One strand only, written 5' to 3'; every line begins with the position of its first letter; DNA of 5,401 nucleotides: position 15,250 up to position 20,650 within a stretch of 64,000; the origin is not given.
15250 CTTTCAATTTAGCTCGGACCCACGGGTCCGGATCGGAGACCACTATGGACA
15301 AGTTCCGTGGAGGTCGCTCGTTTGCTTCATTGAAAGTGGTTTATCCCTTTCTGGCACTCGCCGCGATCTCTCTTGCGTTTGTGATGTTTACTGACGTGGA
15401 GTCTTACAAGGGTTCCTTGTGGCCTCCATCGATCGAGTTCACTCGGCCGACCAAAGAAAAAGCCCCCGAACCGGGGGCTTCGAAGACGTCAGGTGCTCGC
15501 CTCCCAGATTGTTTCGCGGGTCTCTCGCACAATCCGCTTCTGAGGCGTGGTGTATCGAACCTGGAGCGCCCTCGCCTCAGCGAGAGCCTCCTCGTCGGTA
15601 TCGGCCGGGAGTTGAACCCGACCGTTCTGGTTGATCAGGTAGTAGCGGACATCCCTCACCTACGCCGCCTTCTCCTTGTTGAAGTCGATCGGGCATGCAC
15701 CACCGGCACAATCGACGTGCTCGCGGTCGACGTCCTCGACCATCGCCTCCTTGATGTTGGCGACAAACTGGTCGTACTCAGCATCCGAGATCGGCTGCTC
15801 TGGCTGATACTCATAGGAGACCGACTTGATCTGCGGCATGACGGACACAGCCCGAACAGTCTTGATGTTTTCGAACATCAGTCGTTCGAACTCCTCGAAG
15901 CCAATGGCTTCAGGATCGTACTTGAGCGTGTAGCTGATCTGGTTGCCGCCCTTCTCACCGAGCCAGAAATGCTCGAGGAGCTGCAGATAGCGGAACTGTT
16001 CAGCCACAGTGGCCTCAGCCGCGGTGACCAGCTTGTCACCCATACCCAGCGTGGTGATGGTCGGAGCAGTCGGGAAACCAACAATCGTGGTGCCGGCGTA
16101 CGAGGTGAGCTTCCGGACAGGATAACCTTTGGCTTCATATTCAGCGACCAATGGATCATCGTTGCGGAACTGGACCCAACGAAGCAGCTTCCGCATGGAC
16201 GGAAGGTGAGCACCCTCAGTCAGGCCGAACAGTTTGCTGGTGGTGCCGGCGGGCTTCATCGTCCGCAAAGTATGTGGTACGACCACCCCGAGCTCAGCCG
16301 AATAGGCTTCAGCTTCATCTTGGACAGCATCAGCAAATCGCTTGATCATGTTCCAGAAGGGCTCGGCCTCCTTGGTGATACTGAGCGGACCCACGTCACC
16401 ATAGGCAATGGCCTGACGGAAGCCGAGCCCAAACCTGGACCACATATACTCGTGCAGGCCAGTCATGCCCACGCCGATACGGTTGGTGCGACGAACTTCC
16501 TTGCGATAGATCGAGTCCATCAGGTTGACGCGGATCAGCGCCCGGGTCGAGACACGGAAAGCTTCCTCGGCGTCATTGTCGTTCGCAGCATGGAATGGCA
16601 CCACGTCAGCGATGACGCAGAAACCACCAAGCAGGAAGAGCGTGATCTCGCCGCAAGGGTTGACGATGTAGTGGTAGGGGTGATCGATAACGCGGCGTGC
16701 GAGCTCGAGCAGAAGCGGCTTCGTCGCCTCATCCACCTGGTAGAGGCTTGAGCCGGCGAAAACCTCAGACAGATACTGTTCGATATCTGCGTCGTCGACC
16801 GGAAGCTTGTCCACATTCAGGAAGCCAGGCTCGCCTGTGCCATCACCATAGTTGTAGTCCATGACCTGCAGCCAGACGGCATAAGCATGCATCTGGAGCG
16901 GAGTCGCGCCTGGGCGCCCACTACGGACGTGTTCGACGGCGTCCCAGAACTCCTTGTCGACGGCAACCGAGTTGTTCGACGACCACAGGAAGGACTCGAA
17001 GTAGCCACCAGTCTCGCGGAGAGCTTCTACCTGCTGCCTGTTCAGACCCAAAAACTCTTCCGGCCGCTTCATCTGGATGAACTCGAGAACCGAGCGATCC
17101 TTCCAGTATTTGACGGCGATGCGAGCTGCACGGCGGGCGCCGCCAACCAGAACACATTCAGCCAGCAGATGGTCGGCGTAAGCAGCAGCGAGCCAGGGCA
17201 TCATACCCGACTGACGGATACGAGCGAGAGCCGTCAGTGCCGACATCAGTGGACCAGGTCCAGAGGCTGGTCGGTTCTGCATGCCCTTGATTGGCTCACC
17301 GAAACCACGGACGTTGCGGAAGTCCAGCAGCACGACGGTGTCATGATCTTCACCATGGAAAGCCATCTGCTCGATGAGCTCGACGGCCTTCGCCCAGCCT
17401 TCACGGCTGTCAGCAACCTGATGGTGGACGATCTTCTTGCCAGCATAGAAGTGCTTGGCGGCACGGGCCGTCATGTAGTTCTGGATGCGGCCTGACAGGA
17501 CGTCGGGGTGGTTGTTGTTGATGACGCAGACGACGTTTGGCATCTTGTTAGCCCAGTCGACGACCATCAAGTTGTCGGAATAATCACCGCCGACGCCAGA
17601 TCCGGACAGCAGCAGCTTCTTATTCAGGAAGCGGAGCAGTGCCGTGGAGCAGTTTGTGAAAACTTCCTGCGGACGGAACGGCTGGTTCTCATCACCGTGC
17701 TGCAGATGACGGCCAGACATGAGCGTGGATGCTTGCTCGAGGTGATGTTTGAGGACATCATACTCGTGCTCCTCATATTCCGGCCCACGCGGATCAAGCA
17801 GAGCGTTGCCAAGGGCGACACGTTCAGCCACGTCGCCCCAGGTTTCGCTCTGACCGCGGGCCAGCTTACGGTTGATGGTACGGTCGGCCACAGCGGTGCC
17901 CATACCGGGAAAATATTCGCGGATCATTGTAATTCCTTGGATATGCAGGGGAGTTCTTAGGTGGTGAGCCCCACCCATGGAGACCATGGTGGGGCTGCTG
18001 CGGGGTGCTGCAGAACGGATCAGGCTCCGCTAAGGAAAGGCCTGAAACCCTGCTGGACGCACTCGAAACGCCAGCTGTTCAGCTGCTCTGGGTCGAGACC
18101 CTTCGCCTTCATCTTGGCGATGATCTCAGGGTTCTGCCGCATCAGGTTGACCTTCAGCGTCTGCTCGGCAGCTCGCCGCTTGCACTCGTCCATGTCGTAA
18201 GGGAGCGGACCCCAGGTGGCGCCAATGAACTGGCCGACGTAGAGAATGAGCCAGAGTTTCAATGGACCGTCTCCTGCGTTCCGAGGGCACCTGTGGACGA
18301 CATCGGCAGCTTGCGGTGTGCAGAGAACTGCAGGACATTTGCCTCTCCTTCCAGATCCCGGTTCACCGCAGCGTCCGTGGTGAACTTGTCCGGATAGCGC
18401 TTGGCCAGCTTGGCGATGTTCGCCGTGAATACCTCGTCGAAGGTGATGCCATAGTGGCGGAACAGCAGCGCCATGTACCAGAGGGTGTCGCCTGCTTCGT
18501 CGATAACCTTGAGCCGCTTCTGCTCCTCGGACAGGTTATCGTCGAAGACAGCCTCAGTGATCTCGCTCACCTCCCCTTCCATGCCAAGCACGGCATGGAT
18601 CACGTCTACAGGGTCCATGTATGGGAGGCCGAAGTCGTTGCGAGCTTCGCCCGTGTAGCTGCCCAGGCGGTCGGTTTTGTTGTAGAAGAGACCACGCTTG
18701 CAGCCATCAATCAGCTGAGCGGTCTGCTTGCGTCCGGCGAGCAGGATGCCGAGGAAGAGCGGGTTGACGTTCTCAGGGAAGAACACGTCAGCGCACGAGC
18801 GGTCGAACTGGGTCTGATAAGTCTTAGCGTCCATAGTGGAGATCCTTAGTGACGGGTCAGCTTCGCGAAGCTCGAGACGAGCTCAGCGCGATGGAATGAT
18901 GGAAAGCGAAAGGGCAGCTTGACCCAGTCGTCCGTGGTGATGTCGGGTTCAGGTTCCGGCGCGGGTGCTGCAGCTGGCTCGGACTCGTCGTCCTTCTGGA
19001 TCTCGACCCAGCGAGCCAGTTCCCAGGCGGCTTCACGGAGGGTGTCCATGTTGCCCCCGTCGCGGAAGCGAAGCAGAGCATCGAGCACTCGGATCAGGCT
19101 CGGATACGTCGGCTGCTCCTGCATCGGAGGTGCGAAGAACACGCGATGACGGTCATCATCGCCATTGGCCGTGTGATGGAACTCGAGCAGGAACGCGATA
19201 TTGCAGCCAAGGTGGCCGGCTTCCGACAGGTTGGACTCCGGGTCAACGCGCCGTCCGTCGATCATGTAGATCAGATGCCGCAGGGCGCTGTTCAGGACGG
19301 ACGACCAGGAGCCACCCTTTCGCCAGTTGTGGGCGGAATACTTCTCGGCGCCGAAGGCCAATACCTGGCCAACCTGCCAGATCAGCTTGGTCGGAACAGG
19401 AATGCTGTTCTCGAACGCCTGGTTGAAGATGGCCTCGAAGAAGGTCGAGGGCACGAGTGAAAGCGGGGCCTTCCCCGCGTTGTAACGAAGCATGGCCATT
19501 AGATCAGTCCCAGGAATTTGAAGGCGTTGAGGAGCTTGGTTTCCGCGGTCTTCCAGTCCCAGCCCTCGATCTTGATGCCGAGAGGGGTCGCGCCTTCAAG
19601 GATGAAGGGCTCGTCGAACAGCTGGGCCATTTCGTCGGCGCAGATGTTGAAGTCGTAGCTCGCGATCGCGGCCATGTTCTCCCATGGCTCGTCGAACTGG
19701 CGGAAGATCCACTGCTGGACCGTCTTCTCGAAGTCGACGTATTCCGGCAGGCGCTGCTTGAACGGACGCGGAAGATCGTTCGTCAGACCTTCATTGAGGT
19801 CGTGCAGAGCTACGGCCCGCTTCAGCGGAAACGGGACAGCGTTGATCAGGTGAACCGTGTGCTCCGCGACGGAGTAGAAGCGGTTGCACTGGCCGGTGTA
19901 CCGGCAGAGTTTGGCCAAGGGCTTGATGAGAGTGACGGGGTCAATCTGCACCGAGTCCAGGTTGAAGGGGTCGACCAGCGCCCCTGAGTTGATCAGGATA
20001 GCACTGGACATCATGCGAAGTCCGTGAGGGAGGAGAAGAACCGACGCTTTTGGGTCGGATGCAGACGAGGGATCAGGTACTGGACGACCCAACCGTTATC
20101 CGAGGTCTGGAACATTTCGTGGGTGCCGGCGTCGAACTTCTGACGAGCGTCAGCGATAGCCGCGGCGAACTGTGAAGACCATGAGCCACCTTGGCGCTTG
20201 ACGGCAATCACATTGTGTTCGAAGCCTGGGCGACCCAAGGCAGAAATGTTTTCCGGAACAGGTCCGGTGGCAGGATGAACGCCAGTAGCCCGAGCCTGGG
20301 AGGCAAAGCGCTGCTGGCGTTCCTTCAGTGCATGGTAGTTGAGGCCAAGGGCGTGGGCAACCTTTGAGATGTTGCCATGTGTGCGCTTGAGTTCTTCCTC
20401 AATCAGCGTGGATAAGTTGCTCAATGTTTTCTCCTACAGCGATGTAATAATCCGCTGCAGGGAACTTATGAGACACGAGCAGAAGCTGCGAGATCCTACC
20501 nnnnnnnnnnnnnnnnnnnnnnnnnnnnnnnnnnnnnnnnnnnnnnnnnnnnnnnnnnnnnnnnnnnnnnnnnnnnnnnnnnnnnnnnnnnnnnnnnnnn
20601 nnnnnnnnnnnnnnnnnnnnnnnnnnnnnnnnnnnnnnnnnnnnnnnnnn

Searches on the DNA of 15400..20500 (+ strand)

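Call 7: search_dna_similar(query=window:15400-20500:+, collection=phages, mode=distant, max_rows=25)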
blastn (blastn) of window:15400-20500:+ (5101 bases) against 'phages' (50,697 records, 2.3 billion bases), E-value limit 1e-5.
Records with a match: 5; places in all: 5; records where one place covers at least 80% of the query: 0.
Best place of each record, by identity: 60-80% 5.
By first word of the organism name: Rhizobium 4; Tunturiibacter 1.
By host as written in the record: Rhizobium leguminosarum biovar viciae 3841 2; Rhizobium phaseoli N771 1; Tunturiibacter psychrotolerans X4BP1 1; - 1.
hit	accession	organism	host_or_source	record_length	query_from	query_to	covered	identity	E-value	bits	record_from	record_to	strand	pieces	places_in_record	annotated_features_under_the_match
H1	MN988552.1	Rhizobium phage RHph_I4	Rhizobium phaseoli N771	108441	574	1895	18%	66.5%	4e-33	244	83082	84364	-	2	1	ribonucleoside-triphosphate reductase protein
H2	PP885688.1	Tunturiibacter phage Tunturi_5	Tunturiibacter psychrotolerans X4BP1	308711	622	2328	17%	68.5%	1e-52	288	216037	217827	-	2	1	ribonucleotide reductase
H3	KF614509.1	Rhizobium phage vB_RleS_L338C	Rhizobium leguminosarum biovar viciae ...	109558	754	2336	7%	75.9%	5e-19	261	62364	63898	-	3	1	ribonucleoside-thiphosphate reductase | putative ribonucleoside-thiphosphate reductase | ribonucleoside-triphosphate reductase | hypothetical protein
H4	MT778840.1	Rhizobium phage P11VFA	-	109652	754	2336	7%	75.9%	5e-19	261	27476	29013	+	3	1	ribonucleotide reductase of class II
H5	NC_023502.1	Rhizobium phage vB_RleS_L338C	Rhizobium leguminosarum biovar viciae ...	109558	754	2336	7%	75.9%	5e-19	261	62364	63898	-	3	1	ribonucleotide reductase (x2) | putative ribonucleoside-thiphosphate reductase | hypothetical protein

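Call 24: get_annotated_region(hit=H5, flank=9000)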
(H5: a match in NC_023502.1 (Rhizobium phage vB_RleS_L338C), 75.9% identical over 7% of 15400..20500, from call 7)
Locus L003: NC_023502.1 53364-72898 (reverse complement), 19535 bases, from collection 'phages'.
description: Rhizobium phage vB_RleS_L338C, complete genome.
organism: Rhizobium phage vB_RleS_L338C (NCBI taxid 1414737)
taxonomy: Viruses; Duplodnaviria; Heunggongvirae; Uroviricota; Caudoviricetes
host: Rhizobium leguminosarum biovar viciae 3841; source: -; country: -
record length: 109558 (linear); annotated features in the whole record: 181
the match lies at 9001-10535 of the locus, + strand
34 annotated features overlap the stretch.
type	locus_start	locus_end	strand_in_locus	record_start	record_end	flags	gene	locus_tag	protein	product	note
CDS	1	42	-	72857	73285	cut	-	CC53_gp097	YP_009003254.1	hypothetical protein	-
CDS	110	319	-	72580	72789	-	-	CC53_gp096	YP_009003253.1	hypothetical protein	-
CDS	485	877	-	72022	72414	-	-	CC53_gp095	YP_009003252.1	hypothetical protein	-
CDS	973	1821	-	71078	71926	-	-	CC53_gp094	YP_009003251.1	hypothetical protein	-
CDS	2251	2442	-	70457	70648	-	-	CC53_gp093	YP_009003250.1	hypothetical protein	-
CDS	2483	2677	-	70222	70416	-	-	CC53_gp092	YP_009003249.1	hypothetical protein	-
CDS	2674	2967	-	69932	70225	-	-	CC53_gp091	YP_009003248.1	hypothetical protein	-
CDS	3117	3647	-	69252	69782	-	-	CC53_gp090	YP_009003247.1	ParB-like partition protein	-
CDS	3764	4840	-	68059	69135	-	-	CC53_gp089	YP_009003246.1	phosphoadenosine phosphosulfate reductase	-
CDS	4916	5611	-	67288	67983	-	-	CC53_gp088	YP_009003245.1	ParB-like partition protein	-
CDS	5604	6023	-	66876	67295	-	-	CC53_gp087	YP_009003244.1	hypothetical protein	-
CDS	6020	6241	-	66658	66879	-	-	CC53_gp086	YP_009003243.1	ParB-like partition protein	-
CDS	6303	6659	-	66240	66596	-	-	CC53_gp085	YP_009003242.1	hypothetical protein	-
CDS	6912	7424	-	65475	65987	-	-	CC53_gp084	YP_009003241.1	hypothetical protein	-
CDS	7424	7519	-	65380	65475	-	-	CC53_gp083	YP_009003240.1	hypothetical protein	-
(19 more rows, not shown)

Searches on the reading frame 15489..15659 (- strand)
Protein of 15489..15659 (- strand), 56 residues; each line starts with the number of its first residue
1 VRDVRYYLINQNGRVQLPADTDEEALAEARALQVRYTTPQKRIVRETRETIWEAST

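Call 5: search_protein_families(library=pfam, proteins=[window:15489-15659:-], max_evalue=0.01)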
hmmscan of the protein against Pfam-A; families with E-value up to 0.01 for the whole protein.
window:15489-15659:- (56 aa): 0 families

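Call 6: search_protein_families(library=phrogs, proteins=[window:15489-15659:-], max_evalue=0.001)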
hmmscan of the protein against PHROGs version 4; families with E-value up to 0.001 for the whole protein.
window:15489-15659:- (56 aa): 0 families

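Call 8: search_protein_families(library=ncbifam, proteins=[window:15489-15659:-], max_evalue=0.01)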
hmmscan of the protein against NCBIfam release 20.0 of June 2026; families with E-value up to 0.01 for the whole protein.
window:15489-15659:- (56 aa): 0 families

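Call 87: search_protein_families(library=padloc, proteins=[window:15489-15659:-], max_evalue=0.01)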
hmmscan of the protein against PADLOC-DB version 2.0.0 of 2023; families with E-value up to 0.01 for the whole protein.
window:15489-15659:- (56 aa): 0 families

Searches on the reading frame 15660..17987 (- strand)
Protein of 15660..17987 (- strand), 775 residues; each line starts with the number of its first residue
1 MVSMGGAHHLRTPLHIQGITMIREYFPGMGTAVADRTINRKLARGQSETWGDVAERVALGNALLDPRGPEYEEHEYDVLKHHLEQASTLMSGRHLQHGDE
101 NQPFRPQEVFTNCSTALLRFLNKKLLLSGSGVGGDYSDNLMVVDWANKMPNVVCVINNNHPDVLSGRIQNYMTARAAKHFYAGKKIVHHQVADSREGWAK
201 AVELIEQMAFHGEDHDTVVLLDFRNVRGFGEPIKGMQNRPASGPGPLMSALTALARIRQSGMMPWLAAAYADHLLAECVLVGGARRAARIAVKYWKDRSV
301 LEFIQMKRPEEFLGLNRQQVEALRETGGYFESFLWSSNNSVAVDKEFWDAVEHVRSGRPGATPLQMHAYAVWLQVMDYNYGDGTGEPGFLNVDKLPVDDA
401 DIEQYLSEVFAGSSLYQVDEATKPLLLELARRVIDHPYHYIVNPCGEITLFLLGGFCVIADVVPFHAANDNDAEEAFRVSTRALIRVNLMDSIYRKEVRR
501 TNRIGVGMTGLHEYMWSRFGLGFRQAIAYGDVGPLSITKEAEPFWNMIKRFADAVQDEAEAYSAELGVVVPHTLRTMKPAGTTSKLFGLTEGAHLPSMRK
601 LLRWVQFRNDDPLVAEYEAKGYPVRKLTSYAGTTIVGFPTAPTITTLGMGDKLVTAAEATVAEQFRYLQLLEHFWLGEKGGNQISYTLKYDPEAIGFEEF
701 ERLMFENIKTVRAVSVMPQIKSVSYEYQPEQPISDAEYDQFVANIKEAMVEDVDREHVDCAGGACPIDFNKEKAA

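Call 5: search_protein_families(library=pfam, proteins=[window:15660-17987:-], max_evalue=0.01)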
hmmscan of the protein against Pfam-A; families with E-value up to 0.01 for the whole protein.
window:15660-17987:- (775 aa): 3 families
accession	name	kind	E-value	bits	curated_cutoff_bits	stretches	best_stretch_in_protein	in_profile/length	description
PF21995.1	RNR-II_ins_dom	-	2.9e-08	34.3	27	1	173-256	21-105/107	B12-dependent ribonucleotide reductase, insertion domain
PF02867.20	Ribonuc_red_lgC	-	1.9e-05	24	23.9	0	443-516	210-296/523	Ribonucleotide reductase, barrel domain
PF17975.6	RNR_Alpha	-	0.0091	16.9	26.4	0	23-77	14-69/101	Ribonucleotide reductase alpha domain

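Call 6: search_protein_families(library=phrogs, proteins=[window:15660-17987:-], max_evalue=0.001)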
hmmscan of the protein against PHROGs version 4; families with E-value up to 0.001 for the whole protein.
window:15660-17987:- (775 aa): 2 families
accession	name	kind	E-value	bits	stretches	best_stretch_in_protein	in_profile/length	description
phrog_367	-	DNA, RNA and nucleotide metabolism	4.7e-94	316.9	1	29-769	34-698/701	ribonucleotide reductase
phrog_84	-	DNA, RNA and nucleotide metabolism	0.00011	21.4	0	442-518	485-575/975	ribonucleoside-diphosphate reductase large subunit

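Call 8: search_protein_families(library=ncbifam, proteins=[window:15660-17987:-], max_evalue=0.01)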
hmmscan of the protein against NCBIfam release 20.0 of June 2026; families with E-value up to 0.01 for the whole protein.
window:15660-17987:- (775 aa): 2 families
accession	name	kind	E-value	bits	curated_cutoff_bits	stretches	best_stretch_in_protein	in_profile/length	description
TIGR02505.1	RTPR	equivalog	3.9e-72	243.5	340.05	1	30-767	12-723/724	ribonucleoside-triphosphate reductase, adenosylcobalamin-dependent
TIGR02504.1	NrdJ_Z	equivalog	2.6e-09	36.2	399.95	1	260-395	133-261/606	adenosylcobalamin-dependent ribonucleoside-diphosphate reductase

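Call 27: find_related_loci(query=window:15660-17987:-, collection=viral_contigs, flank=10000)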
Query window:15660-17987:- (775 aa) in viral_contigs; peptide patterns used: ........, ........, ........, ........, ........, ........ (x = any residue, [..] = any of these).
3 stretches matched a pattern; 1 encode a relative of the query (tblastn E <= 1e-3); 1 distinct loci.
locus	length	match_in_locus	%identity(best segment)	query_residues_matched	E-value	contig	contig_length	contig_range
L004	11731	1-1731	97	199-775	0e+0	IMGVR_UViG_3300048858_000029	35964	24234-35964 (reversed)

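Call 92: search_solved_structures(query=window:15660-17927:-, max_evalue=0.001, show_alignments=1)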
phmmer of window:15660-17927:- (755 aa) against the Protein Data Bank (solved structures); distinct sequences matched with E-value up to 0.001: 1.
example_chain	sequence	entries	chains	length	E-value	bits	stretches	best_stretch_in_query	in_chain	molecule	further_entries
1l1l_A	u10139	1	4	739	1.1e-38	136.3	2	422-747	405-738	RIBONUCLEOSIDE TRIPHOSPHATE REDUCTASE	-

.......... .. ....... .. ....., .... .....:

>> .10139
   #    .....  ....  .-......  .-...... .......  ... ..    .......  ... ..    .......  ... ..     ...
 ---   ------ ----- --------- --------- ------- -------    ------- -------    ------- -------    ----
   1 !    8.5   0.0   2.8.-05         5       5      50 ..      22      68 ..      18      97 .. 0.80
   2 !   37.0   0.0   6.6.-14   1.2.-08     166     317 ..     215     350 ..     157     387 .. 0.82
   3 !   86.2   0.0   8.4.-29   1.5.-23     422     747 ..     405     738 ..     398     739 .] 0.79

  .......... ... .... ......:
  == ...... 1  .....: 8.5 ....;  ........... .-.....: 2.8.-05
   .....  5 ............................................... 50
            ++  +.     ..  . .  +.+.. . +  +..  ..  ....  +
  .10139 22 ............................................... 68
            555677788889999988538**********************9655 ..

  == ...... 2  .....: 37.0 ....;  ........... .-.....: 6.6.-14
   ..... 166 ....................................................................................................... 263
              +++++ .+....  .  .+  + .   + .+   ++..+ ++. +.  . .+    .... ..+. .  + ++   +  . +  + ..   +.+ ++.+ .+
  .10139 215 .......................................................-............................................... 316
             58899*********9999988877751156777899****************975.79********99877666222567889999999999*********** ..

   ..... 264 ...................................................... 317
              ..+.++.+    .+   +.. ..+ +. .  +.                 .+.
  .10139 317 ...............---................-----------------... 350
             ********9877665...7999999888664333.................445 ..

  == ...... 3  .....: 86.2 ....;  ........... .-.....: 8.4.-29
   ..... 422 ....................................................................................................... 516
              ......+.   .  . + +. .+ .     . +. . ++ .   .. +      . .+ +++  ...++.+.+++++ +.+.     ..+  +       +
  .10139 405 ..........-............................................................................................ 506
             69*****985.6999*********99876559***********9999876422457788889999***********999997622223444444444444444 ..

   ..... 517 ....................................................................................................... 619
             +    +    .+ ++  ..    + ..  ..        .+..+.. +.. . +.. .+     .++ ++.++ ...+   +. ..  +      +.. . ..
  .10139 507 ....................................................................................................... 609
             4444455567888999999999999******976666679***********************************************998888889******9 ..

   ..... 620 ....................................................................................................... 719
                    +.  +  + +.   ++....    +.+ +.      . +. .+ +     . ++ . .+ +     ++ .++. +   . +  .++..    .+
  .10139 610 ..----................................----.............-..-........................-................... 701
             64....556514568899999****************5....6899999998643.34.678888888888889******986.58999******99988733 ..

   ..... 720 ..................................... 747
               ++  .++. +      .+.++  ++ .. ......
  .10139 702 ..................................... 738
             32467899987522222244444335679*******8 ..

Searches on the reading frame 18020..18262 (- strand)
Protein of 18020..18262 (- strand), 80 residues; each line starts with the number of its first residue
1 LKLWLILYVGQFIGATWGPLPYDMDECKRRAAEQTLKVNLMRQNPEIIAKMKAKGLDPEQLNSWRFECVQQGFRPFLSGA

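Call 5: search_protein_families(library=pfam, proteins=[window:18020-18262:-], max_evalue=0.01)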
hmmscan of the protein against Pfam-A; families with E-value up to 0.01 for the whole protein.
window:18020-18262:- (80 aa): 0 families

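Call 6: search_protein_families(library=phrogs, proteins=[window:18020-18262:-], max_evalue=0.001)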
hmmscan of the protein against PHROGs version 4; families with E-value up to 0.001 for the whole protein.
window:18020-18262:- (80 aa): 0 families

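Call 8: search_protein_families(library=ncbifam, proteins=[window:18020-18262:-], max_evalue=0.01)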
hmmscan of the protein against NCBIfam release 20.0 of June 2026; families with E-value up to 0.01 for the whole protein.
window:18020-18262:- (80 aa): 0 families

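Call 87: search_protein_families(library=padloc, proteins=[window:18020-18262:-], max_evalue=0.01)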
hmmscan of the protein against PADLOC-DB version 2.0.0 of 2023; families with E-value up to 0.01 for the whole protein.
window:18020-18262:- (80 aa): 0 families
